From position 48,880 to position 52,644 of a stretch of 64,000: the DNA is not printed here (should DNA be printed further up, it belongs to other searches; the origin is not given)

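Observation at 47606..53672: Orphan operon of three prepilin-type proteins, including a giant pseudopilin of about 1146 aa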

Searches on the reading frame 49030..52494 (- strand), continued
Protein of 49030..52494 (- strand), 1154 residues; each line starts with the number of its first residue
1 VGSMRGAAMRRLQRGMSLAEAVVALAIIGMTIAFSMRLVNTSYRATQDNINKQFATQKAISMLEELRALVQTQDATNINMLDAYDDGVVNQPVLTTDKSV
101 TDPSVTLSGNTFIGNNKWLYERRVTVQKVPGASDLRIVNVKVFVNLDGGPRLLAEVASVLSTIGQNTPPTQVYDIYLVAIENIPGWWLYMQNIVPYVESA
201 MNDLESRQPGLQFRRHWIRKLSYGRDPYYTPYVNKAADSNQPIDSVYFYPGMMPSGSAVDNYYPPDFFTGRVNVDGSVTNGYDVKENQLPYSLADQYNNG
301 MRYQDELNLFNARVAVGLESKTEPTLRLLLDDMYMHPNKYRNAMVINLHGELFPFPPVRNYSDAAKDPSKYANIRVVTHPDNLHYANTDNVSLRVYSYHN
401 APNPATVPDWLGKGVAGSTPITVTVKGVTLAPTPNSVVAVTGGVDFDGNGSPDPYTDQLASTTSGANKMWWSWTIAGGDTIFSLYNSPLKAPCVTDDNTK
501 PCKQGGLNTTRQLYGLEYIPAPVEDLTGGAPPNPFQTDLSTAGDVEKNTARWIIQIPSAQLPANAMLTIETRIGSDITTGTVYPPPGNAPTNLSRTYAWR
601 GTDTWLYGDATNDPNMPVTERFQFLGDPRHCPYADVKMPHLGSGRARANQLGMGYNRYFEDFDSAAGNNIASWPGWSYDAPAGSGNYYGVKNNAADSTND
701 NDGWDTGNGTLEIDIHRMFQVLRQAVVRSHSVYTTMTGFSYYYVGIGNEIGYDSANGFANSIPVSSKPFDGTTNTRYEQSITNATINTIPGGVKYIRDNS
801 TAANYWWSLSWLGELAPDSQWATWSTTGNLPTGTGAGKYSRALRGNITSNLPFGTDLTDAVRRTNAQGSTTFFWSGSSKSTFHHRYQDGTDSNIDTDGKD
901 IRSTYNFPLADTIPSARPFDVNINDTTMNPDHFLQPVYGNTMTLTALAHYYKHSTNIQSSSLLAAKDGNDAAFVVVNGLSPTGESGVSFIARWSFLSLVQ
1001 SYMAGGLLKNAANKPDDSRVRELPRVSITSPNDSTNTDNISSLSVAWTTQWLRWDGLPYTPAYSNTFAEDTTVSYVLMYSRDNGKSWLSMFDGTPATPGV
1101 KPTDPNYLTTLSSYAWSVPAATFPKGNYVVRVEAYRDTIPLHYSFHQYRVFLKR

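Call 43: fold_search(model_id=the predicted structure, library=pdb)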
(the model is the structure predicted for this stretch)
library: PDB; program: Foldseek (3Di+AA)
matches with E <= 10: 738; with E <= 0.001: 0
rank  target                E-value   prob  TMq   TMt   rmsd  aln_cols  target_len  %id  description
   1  5lxv_C                1.2e-02  0.80  0.08  0.38  11.3       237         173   11  Crystal structure of Ruminococcus flavefaciens scaffoldin C cohesin in complex with a dockerin from an uncharacterized (released 2016-10-19)
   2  5lxv_A                1.3e-02  0.89  0.09  0.42   9.5       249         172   11  Crystal structure of Ruminococcus flavefaciens scaffoldin C cohesin in complex with a dockerin from an uncharacterized (released 2016-10-19)
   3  7b2m_A                2.2e-02  0.08  0.06  0.11  31.7       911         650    9  Cryo-EM structure of complement C4b in complex with nanobody E3 (released 2022-03-02)
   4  8s3o_A                2.6e-02  0.06  0.08  0.07  33.7       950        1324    8  Structure of native human CD109 (released 2025-03-05)
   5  3lpw_A                2.7e-02  0.66  0.08  0.36  12.8       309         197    8  Crystal structure of the FnIII-tandem A77-A78 from the A-band of titin (released 2010-09-08)
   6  9lxr_B                3.0e-02  0.20  0.06  0.16  20.2       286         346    9  A Cryo-EM structure of LA-PTH-PTH1R-Beta-arrestin1 complex (state 1 conformation) (released 2025-09-10)
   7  4jqi_A                3.2e-02  0.21  0.06  0.16  20.7       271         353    9  Structure of active beta-arrestin1 bound to a G protein-coupled receptor phosphopeptide (released 2013-04-17)
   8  3lpw_B                3.6e-02  0.72  0.08  0.37  12.8       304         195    8  Crystal structure of the FnIII-tandem A77-A78 from the A-band of titin (released 2010-09-08)
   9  8cml_E                3.6e-02  0.09  0.07  0.12  26.4       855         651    7  Cryo-EM structure of complement C5 in complex with nanobodies UNbC5-1 and UNbC5-2 (released 2023-09-27)
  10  8ayh_C                3.8e-02  0.04  0.06  0.09  30.3       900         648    8  Structure of Complement C5 in Complex with small molecule inhibitor and CVF (released 2022-12-21)
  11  9fx3_A                4.0e-02  0.07  0.07  0.07  25.0       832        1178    7  Structure of active human CD109 (released 2025-03-19)
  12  4j2q_A                4.2e-02  0.18  0.06  0.17  20.7       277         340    8  Crystal structure of C-terminally truncated arrestin reveals mechanism of arrestin activation (released 2013-05-01)
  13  9u61_E                4.7e-02  0.06  0.07  0.05  32.0       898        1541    9  CP/MBL pathways C3 convertase C4b2a and C3 complex (released 2026-01-14)
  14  8uh2_A                4.7e-02  0.06  0.07  0.11  29.4       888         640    8  Complex of C3b with the inhibitor albicin (released 2024-05-08)
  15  8oxv_A                4.9e-02  0.07  0.07  0.11  28.4       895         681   10  Transglutaminase 3 zymogen in complex with DH patient-derived Fab DH63-B02 (released 2023-10-18)
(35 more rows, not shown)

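Call 46: search_protein_families(library=pfam, proteins=[L074:6084-6911:+, L074:6793-8634:+, L074:15170-15796:+, L074:15874-16395:+, L074:17618-18823:+, L074:18833-20458:+, L074:20460-21350:+, L068:12891-13466:+, L068:13463-14077:+, L032:14421-16574:+], max_evalue=0.01)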
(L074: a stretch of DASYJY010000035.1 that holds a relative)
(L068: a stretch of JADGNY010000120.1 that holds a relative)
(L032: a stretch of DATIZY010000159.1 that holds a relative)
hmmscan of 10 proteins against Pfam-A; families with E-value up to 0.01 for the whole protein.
L074:6084-6911:+ (275 aa): 2 families
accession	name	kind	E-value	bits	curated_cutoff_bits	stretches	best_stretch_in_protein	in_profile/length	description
PF06750.18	A24_N_bact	-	2.8e-36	123.9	23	1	21-101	2-82/84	Bacterial Peptidase A24 N-terminal domain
PF01478.23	Peptidase_A24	-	1.2e-14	55.1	26.5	1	114-231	2-104/104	Type IV leader peptidase family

L074:6793-8634:+ (613 aa): 5 families
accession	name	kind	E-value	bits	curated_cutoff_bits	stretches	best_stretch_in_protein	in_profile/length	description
PF02518.31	HATPase_c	-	2.1e-16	60.8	26.4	1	487-591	1-109/111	Histidine kinase-, DNA gyrase B-, and HSP90-like ATPase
PF08448.16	PAS_4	-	1.2e-07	32.3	23.1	1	265-370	2-109/110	PAS fold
PF00512.31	HisKA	-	1.2e-07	32.1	26.9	1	385-445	2-62/66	His Kinase A (phospho-acceptor) domain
PF00989.32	PAS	-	4.2e-06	27.2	22.6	1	263-365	6-112/113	PAS fold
PF13426.13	PAS_9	-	0.0064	17.2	27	0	271-368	4-103/103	PAS domain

L074:15170-15796:+ (208 aa): 2 families
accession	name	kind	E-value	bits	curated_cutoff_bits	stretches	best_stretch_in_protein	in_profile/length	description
PF07963.17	N_methyl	-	4.8e-05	23.2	21.2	1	15-39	2-26/27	Prokaryotic N-terminal methylation motif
PF23939.1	DUF7274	-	0.0071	16.7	24.5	0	61-93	15-46/75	Domain of unknown function (DUF7274)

L074:15874-16395:+ (173 aa): 0 families

L074:17618-18823:+ (401 aa): 1 family
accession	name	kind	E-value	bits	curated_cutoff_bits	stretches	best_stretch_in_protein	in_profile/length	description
PF00482.28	T2SSF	-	3.4e-54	182.6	25.2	2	270-392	1-125/125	Type II secretion system (T2SS), protein F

L074:18833-20458:+ (541 aa): 9 families
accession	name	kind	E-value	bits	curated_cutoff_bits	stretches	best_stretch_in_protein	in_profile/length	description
PF00437.27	T2SSE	-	1e-129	432.8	24.9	1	146-535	2-369/370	Type II/IV secretion system protein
PF05157.20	MshEN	-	7.8e-16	58.3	23.1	1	29-115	1-88/90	MshEN domain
PF25199.1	nSTAND_NTPase5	-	3.1e-05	24.3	34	1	289-332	38-82/145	Novel STAND NTPase 5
PF13191.12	AAA_16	-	0.00022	22.2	32.6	1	289-406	22-124/167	AAA ATPase domain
PF13401.12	AAA_22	-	0.00023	21.9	27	1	292-335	5-48/130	AAA domain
PF13604.12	AAA_30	-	0.0028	17.9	27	0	285-321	11-47/191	AAA domain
PF13555.12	AAA_29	-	0.0043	17.2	27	0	290-311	20-41/61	P-loop containing region of AAA domain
PF20720.3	nSTAND3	-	0.0045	17.1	27.2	0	292-331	17-56/155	Novel STAND NTPase 3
PF13476.12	AAA_23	-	0.007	17.5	27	0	291-311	19-38/201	AAA domain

L074:20460-21350:+ (296 aa): 0 families

L068:12891-13466:+ (191 aa): 0 families

L068:13463-14077:+ (204 aa): 2 families
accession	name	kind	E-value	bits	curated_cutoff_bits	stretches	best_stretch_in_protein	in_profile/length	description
PF10741.14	T2SSM_b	-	2.4e-05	24.6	21.7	1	89-186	17-105/111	Type II secretion system (T2SS), protein M subtype b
PF01406.26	tRNA-synt_1e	-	0.008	16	27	1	18-117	37-130/301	tRNA synthetases class I (C) catalytic domain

L032:14421-16574:+ (718 aa): 6 families
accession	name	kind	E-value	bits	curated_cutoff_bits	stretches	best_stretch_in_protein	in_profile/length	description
PF00263.26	Secretin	-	1.6e-41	142.2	27.5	1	528-702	1-169/169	Bacterial type II and III secretion system protein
PF03958.22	Secretin_N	-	1.2e-08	35.5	28.2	1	393-451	2-68/69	Bacterial type II/III secretion system short domain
PF00515.34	TPR_1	-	2.7e-06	27.4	27.8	1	164-193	5-34/34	Tetratricopeptide repeat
PF07719.23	TPR_2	-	1.4e-05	25.3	27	1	164-193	5-34/34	Tetratricopeptide repeat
PF16344.10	FecR_C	-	0.00025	21.4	24.4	1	312-363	5-58/70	FecR, C-terminal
PF13414.12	TPR_11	-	0.00033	20.7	26.8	1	175-195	9-29/42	TPR repeat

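Call 48: search_protein_families(library=ncbifam, proteins=[L074:6084-6911:+, L074:15170-15796:+, L074:15874-16395:+, L074:17618-18823:+, L074:18833-20458:+, L074:20460-21350:+, L068:12891-13466:+, L068:13463-14077:+, L068:14074-14757:+, L032:14421-16574:+], max_evalue=0.01)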
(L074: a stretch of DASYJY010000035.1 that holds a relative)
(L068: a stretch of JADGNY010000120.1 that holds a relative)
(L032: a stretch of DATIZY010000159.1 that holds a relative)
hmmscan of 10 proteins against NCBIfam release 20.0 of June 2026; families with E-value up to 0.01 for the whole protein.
L074:6084-6911:+ (275 aa): 0 families

L074:15170-15796:+ (208 aa): 5 families
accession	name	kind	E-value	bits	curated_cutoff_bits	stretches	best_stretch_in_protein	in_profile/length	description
TIGR02532.1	IV_pilin_GFxxxE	domain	7.1e-05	22.5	16.3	1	18-40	2-24/24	prepilin-type N-terminal cleavage/methylation domain-containing protein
NF007800.0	PRK10506.1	equivalog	0.00014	21.8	158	1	15-90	6-81/163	prepilin peptidase-dependent protein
NF007848.0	PRK10557.1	equivalog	0.00042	19.7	120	1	13-68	6-61/192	prepilin peptidase-dependent protein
TIGR02596.1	TIGR02596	subfamily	0.0014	18.7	70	1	21-84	2-65/196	Verru_Chthon cassette protein D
NF040982.1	ComGD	equivalog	0.0016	18.8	70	1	18-95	2-79/139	competence type IV pilus minor pilin ComGD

L074:15874-16395:+ (173 aa): 0 families

L074:17618-18823:+ (401 aa): 7 families
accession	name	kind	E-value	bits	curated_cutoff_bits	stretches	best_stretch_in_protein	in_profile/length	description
TIGR02120.1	GspF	equivalog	8e-89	298.6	424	1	12-399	9-400/401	type II secretion system inner membrane protein GspF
NF052606.1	T4PiliAsmPilCMyx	equivalog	1.5e-78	264.5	700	1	8-398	26-416/419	type IV pilus assembly protein PilC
NF052607.1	T4PiliAsmPilCThrm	equivalog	6.1e-74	249.5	700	1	1-397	1-401/406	type IV pilus assembly protein PilC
NF007861.0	PRK10573.1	equivalog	4.9e-67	226.7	401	1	61-399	57-397/401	protein transport protein HofC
NF047826.1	T3SSXpsF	equivalog_domain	1.7e-60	204.9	650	1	8-399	8-403/405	type II secretion system protein XpsF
NF041012.2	T4P_ComGB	equivalog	1.2e-38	133.3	240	1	68-396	6-330/332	competence type IV pilus assembly protein ComGB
NF045751.1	MPN385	equivalog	0.0034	18.1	120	0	334-390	37-93/105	MPN385 family protein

L074:18833-20458:+ (541 aa): 25 families
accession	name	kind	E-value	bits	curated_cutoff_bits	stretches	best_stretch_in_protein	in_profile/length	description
TIGR02533.1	type_II_gspE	equivalog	8.8e-162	539.1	630.25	1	47-538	2-486/486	type II secretion system ATPase GspE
TIGR02538.1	type_IV_pilB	equivalog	3.4e-160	534.4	675.65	1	23-538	48-562/564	type IV-A pilus assembly ATPase PilB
NF007755.0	PRK10436.1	equivalog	7e-121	404.1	617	1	55-538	15-459/465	type II secretion system protein GspE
NF053534.1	T4PilAsmATPsTfpB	equivalog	2.6e-113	379.4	850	1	24-538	71-582/584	type IV pilus assembly ATPase TfpB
NF041000.1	ATPase_ComGA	equivalog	6.2e-79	264.7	300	1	158-429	2-266/267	competence type IV pilus ATPase ComGA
TIGR01420.1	pilT_fam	subfamily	1.6e-47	162.4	319.1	1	157-433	3-273/343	PilT/PilU family type 4a pilus ATPase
TIGR02525.1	plasmid_TraJ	equivalog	3.8e-24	85.4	368.3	1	197-430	60-300/372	plasmid transfer ATPase TraJ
NF058587.1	archaellum_moto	equivalog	3.7e-22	78.8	550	1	295-434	278-423/527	archaellum flagellar ATPase motor FlaI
TIGR02524.1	dot_icm_DotB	equivalog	9.2e-22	77.7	463.3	1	292-406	134-257/358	Dot/Icm type IV secretion system ATPase DotB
TIGR02782.1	TrbB_P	equivalog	2.9e-17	62.9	304.55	1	295-405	139-252/303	P-type conjugative transfer ATPase TrbB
TIGR02788.1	VirB11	equivalog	2e-15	56.6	249.95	1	294-410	146-267/308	P-type DNA transfer ATPase VirB11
TIGR03819.1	heli_sec_ATPase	hypoth_equivalog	3.6e-14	52.7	373.15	1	294-405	180-297/340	TadA family conjugal transfer-associated ATPase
NF010407.0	PRK13833.1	subfamily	3.9e-14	52.8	499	1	285-406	138-260/323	conjugal transfer protein TrbB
NF010469.0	PRK13894.1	subfamily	5.2e-13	49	508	1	295-406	152-265/320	conjugal transfer ATPase TrbB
NF053672.1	bindosome_BasE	exception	1e-11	44.3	1000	1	287-405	265-388/512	bindosome assembly system ATPase subunit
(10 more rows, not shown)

L074:20460-21350:+ (296 aa): 0 families

L068:12891-13466:+ (191 aa): 1 family
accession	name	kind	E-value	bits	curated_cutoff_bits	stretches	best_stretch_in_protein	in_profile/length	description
NF038350.1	taxis_HmpF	equivalog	0.0071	14.7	200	1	43-114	138-211/553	pilus motility taxis protein HmpF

L068:13463-14077:+ (204 aa): 3 families
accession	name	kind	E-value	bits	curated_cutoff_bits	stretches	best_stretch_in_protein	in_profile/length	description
NF040576.1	T2SS_GspM_XpsM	equivalog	9.5e-07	28.6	60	1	9-186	8-172/180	type II secretion system protein GspM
TIGR00435.1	cysS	equivalog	0.0023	17.1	340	1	18-103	49-132/466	cysteine--tRNA ligase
TIGR03321.1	alt_F1F0_F0_B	exception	0.0079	16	224.7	1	28-84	24-80/246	alternate F1F0 ATPase, F0 subunit B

L068:14074-14757:+ (227 aa): 3 families
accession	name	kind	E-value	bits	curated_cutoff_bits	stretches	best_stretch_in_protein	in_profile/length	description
NF045500.1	Omp28_seleno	equivalog_domain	2e-11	43.9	200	1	103-140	272-309/377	Omp28-related selenoprotein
NF047638.1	throspo3_MtsC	equivalog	2.6e-11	43.1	350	1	104-140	194-230/428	cell-cell cohesion MYXO-CTERM protein MtsC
NF033763.1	exchanger_TraB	exception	9.9e-05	20.5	700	1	81-141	304-365/522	outer membrane exchange protein TraB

L032:14421-16574:+ (718 aa): 9 families
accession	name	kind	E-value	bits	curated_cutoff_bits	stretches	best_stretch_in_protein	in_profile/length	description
TIGR02517.1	type_II_gspD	equivalog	5.9e-50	170.4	351.35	2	526-704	421-593/600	type II secretion system secretin GspD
TIGR02519.1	pilus_MshL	equivalog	1.3e-33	116.2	250.2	1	426-701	9-290/290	pilus (MSHA type) biogenesis protein MshL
TIGR02515.1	IV_pilus_PilQ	subfamily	5.3e-32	111.3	284.35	1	303-701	1-427/428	type IV pilus secretin PilQ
NF010083.0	PRK13568.1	equivalog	2.8e-26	92.2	554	1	298-702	20-418/419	DNA uptake porin HofQ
TIGR02516.1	type_III_yscC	equivalog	3.4e-23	81.9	238.45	1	422-702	205-462/463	type III secretion system outer membrane ring subunit SctC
NF042912.1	Amuc_1098_fam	equivalog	1.4e-19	69.7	750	1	613-701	708-796/805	Amuc_1098 family type IV pilus outer membrane protein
NF007851.2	PRK10560.1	exception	8.1e-17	61.1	598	1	301-702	19-410/412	DNA uptake porin HofQ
NF011873.0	PRK15346.1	equivalog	9.9e-14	50.9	524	1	602-686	400-479/499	EscC/YscC/HrcC family type III secretion system outer membrane ring protein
TIGR02520.1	pilus_B_mal_scr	equivalog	0.00031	19.4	287.65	1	405-663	224-480/513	PilN family type IVB pilus formation outer membrane protein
